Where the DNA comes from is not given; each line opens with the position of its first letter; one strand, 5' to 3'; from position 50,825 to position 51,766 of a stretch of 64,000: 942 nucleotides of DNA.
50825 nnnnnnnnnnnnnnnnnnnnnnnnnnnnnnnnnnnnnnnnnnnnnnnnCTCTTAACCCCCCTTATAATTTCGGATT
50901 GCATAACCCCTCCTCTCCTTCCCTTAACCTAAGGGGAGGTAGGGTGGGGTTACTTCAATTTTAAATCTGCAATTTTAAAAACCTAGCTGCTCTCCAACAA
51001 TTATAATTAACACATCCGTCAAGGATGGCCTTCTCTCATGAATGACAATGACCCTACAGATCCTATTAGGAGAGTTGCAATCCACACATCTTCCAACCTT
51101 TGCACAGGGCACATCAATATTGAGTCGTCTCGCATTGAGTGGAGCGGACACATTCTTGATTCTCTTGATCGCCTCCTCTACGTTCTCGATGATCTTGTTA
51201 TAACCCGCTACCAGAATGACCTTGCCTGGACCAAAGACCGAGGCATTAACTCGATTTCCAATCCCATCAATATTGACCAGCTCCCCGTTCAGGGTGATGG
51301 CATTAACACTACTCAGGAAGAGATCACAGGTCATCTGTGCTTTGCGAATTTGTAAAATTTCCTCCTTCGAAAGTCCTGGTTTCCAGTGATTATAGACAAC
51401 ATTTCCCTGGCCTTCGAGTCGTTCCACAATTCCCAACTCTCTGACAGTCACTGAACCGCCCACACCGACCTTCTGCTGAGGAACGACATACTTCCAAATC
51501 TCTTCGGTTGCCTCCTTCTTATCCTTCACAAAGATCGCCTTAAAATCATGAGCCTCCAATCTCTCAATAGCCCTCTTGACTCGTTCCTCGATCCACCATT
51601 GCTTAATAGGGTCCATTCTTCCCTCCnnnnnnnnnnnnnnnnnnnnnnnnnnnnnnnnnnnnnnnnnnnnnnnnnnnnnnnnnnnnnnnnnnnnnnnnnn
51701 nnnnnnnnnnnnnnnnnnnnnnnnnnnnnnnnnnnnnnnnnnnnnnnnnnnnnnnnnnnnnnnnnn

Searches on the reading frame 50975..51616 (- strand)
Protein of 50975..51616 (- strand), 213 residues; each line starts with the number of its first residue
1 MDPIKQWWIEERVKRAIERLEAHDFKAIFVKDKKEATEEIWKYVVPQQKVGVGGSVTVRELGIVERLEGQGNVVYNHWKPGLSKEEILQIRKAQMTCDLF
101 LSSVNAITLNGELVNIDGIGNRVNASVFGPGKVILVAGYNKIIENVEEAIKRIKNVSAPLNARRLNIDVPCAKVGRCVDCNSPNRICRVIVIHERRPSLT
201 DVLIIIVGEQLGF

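Call 47: search_protein_families(library=pfam, proteins=[window:50975-51616:-], max_evalue=0.00001)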
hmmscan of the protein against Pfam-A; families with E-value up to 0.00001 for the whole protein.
window:50975-51616:- (213 aa): 1 family
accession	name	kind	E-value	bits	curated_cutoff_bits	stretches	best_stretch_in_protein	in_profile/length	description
PF02589.21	LUD_dom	-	4.8e-44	150.8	22.6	1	14-207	2-189/189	LUD domain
